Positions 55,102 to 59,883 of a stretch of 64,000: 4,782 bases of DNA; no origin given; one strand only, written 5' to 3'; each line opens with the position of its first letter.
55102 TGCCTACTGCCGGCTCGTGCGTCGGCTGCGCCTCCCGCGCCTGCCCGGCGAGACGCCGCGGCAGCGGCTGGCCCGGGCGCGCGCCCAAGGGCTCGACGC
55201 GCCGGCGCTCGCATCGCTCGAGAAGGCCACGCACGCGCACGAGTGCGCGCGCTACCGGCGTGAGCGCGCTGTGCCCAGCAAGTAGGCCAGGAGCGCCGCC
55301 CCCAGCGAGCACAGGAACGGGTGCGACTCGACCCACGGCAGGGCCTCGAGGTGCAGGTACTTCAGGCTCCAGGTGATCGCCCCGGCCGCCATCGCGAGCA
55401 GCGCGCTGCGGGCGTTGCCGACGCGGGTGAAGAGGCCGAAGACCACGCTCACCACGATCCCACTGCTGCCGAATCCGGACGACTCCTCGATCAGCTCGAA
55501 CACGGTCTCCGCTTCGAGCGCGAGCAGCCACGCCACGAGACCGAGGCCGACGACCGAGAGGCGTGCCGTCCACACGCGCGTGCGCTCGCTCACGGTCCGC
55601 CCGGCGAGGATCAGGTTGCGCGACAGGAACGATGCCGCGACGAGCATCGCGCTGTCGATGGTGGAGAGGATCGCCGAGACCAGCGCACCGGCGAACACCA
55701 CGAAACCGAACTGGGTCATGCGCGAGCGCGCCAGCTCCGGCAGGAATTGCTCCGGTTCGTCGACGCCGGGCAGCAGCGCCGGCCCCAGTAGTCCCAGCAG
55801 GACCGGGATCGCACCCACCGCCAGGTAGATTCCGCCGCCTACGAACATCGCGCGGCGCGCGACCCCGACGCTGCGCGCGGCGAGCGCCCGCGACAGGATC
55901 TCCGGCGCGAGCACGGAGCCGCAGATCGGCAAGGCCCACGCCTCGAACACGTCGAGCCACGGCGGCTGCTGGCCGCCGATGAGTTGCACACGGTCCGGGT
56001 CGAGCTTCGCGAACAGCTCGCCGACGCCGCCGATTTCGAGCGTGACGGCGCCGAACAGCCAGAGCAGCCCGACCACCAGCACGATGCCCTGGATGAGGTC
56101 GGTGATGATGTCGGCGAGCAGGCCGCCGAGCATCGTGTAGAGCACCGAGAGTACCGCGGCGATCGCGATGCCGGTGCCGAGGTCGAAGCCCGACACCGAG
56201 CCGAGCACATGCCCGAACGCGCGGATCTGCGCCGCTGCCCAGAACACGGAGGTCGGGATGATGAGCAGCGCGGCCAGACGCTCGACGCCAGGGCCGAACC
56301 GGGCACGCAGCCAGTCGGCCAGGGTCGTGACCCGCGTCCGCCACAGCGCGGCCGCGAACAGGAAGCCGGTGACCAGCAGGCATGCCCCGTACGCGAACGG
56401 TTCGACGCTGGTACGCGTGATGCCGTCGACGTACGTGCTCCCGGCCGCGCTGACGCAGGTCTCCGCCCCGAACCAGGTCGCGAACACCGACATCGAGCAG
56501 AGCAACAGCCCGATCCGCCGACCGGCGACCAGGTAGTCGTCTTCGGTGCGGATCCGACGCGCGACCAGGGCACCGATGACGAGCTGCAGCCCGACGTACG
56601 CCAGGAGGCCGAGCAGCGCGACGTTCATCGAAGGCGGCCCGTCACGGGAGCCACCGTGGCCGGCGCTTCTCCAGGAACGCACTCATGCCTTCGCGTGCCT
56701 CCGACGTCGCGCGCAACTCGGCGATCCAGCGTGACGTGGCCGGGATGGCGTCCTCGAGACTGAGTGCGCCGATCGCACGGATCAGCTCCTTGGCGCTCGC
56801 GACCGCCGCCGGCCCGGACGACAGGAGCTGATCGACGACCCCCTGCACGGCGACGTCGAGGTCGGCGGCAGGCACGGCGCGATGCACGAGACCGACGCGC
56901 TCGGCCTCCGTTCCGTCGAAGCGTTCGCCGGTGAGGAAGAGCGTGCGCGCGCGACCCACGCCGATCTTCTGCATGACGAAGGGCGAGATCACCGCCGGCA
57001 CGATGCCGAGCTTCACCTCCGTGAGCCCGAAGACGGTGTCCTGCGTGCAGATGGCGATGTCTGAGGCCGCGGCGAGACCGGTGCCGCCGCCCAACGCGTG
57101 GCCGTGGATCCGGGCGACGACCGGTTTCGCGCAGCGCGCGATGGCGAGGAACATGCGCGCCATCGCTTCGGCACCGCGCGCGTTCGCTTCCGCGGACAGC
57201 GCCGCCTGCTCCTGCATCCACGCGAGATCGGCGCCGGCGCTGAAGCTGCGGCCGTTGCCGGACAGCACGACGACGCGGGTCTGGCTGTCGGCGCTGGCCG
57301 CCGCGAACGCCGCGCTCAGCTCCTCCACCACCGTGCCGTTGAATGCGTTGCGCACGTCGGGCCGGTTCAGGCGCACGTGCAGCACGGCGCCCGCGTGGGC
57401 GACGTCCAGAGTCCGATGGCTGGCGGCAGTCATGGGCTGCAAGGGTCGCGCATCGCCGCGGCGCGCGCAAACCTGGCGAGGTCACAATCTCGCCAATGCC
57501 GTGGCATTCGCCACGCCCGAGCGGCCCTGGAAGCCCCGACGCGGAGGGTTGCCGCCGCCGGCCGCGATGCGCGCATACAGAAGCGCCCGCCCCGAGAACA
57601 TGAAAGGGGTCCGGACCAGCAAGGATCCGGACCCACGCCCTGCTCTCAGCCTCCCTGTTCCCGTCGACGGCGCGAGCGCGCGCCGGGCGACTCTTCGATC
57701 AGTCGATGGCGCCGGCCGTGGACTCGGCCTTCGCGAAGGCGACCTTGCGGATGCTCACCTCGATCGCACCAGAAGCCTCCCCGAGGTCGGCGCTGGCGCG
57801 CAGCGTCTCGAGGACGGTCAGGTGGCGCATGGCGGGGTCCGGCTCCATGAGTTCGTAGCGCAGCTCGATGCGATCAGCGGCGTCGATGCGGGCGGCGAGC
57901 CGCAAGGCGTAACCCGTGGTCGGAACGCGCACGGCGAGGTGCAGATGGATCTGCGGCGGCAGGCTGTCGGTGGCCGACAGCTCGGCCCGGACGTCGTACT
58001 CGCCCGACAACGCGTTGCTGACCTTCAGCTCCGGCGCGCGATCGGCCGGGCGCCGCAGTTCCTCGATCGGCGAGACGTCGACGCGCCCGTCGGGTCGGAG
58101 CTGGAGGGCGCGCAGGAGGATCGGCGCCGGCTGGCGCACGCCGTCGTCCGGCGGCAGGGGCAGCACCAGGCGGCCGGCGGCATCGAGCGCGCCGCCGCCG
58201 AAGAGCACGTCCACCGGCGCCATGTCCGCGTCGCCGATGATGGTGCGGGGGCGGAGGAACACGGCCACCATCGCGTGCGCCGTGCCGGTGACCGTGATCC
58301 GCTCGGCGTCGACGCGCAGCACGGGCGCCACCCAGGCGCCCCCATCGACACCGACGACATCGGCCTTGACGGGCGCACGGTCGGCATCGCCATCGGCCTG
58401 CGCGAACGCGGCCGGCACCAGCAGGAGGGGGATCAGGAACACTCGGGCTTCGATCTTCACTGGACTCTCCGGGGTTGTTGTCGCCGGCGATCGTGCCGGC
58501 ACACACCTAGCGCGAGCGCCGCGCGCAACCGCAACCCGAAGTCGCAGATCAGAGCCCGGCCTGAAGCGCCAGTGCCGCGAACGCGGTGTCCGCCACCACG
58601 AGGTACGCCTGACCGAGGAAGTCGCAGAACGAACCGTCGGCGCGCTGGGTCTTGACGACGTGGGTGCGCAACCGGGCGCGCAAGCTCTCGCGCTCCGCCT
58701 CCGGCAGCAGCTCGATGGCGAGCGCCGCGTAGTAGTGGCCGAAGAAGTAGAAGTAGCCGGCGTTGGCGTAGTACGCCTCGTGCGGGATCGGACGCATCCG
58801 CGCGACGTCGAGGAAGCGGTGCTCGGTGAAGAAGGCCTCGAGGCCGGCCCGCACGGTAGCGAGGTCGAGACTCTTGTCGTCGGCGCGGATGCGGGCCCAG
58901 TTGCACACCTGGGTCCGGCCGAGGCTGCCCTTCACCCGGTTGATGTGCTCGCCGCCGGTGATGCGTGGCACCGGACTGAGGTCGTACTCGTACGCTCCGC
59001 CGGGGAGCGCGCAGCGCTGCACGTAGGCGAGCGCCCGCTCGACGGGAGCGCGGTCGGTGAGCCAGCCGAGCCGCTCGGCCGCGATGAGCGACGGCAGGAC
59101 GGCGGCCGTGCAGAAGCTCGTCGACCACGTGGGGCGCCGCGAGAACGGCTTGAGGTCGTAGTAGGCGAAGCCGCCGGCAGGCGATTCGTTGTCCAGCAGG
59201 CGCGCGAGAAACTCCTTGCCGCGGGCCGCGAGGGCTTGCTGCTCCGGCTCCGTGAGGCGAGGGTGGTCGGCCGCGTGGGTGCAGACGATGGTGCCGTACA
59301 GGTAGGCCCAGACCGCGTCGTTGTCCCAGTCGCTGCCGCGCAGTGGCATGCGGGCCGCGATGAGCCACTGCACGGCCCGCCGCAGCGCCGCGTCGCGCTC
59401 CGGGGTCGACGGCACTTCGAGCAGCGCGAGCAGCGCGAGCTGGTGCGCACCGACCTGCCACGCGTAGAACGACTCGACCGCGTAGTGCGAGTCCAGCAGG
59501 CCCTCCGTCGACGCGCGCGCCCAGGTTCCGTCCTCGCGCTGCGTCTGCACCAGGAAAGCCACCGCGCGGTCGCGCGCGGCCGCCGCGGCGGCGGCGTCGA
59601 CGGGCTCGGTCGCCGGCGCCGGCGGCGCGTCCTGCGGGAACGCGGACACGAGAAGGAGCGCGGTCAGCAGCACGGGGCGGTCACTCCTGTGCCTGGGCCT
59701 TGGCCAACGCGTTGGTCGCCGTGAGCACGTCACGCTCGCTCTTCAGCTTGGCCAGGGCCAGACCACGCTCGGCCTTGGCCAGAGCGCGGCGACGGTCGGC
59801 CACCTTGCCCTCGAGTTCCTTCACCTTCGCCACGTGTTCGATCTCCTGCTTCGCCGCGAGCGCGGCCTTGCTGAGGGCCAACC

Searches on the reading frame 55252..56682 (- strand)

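Call 71: search_protein_families(library=pfam, proteins=[window:55252-56682:-], max_evalue=0.00001)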
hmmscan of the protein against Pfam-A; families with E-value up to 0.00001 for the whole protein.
window:55252-56682:- (476 aa): 1 family
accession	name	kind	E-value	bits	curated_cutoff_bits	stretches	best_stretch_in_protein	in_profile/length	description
PF00474.23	SSF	-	9e-40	137.2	22.8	1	50-434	1-406/406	Sodium:solute symporter family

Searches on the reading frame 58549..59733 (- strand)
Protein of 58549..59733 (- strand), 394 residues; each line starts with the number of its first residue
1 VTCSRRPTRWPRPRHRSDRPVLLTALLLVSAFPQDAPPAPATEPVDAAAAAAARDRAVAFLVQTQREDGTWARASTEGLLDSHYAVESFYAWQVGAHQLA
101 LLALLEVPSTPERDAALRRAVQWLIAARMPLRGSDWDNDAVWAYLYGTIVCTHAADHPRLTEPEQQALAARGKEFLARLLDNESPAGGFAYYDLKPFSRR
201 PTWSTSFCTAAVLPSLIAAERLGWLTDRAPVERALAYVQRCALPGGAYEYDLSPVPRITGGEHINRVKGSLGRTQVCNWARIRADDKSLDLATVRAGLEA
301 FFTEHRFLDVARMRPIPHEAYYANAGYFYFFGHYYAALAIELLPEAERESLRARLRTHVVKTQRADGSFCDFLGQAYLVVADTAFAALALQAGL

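Call 71: search_protein_families(library=pfam, proteins=[window:58549-59733:-], max_evalue=0.00001)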
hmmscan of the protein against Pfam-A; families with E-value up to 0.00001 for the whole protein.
window:58549-59733:- (394 aa): 1 family
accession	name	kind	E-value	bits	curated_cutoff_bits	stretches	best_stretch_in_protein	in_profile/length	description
PF13243.12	SQHop_cyclase_C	-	1.1e-07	31.6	26.1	0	93-247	140-283/319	Squalene-hopene cyclase C-terminal domain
